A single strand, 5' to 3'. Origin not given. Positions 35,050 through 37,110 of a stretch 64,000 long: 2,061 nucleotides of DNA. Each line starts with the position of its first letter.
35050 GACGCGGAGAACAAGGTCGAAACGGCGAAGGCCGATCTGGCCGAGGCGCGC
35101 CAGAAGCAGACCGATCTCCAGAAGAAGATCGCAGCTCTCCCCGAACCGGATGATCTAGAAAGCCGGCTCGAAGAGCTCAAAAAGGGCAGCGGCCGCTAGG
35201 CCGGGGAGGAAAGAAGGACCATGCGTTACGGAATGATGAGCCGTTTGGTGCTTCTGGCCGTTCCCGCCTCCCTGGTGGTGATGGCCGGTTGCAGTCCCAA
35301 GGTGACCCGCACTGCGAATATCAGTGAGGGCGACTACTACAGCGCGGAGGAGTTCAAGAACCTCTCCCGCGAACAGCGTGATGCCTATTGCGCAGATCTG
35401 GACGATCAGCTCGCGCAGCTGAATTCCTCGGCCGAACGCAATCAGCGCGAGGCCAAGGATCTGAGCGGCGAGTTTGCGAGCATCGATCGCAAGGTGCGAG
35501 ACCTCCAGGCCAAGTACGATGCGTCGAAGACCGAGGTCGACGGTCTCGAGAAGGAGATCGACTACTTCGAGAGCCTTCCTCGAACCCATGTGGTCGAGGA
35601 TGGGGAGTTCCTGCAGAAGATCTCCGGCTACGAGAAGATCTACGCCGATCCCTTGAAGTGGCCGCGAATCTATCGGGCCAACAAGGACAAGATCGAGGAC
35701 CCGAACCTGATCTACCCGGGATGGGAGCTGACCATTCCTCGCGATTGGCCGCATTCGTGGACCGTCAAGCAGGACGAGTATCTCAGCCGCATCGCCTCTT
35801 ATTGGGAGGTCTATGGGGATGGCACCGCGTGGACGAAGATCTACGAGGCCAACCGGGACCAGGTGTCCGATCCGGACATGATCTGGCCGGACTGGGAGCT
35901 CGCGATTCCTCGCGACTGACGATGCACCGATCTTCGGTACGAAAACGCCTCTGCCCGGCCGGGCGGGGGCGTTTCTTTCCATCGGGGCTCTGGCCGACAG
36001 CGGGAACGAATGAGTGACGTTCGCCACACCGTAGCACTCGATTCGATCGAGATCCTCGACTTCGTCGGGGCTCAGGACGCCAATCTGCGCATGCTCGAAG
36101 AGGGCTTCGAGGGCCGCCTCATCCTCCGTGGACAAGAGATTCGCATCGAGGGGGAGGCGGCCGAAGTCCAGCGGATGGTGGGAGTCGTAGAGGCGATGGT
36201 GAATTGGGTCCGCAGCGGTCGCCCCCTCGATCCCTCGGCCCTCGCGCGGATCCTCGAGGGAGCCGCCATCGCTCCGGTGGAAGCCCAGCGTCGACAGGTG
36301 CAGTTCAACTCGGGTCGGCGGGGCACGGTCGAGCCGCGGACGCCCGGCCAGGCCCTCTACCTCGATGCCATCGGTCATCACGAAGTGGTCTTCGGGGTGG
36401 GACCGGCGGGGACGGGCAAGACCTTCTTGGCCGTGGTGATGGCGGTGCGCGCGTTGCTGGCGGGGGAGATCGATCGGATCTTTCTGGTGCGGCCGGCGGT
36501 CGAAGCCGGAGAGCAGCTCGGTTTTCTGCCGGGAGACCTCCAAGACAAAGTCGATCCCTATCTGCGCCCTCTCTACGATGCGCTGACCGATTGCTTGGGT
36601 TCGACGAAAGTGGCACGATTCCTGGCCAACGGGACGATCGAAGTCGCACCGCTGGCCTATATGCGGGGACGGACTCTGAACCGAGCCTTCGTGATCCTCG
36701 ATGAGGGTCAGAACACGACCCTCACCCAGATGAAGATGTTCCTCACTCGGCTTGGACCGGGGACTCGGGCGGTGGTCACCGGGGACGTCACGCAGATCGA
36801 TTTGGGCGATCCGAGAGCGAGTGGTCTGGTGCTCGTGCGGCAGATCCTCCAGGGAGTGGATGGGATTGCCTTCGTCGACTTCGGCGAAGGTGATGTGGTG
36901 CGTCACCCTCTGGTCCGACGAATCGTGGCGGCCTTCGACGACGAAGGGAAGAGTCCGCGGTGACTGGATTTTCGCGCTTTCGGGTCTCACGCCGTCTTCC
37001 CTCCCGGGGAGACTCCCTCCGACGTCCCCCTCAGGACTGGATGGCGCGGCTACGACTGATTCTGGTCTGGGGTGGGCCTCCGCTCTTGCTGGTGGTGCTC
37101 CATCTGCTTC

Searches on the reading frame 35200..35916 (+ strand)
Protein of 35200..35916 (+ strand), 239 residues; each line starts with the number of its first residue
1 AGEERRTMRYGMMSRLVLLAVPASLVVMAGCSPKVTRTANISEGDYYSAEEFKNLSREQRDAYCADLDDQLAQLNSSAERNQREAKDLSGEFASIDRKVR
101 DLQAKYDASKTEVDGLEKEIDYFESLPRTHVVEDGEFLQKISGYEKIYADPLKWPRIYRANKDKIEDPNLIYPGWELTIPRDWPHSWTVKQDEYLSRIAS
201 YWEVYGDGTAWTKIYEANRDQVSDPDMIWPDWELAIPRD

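Call 31: search_protein_families(library=pfam, proteins=[window:35200-35916:+], max_evalue=0.001)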
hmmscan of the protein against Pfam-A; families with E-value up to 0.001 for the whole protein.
window:35200-35916:+ (239 aa): 1 family
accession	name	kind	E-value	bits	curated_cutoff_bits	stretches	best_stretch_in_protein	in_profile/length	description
PF01476.26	LysM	-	2.4e-10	40.6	20.9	1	188-237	2-43/43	LysM domain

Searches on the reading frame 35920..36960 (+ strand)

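Call 31: search_protein_families(library=pfam, proteins=[window:35920-36960:+], max_evalue=0.001)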
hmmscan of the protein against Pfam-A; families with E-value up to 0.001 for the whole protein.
window:35920-36960:+ (347 aa): 5 families
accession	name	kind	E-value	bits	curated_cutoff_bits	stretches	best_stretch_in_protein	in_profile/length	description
PF02562.22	PhoH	-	1.7e-88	295.9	27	1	137-340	2-205/205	PhoH-like protein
PF13245.12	AAA_19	-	3.6e-06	27.6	25.1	1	153-293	10-129/134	AAA domain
PF13604.12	AAA_30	-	9.9e-06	25.9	27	1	143-293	5-128/191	AAA domain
PF01695.23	IstB_IS21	-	0.00038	20.5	24.1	1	144-183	82-121/238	IstB-like ATP binding protein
PF13481.12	AAA_25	-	0.00081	19.5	27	0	139-181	18-59/195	AAA domain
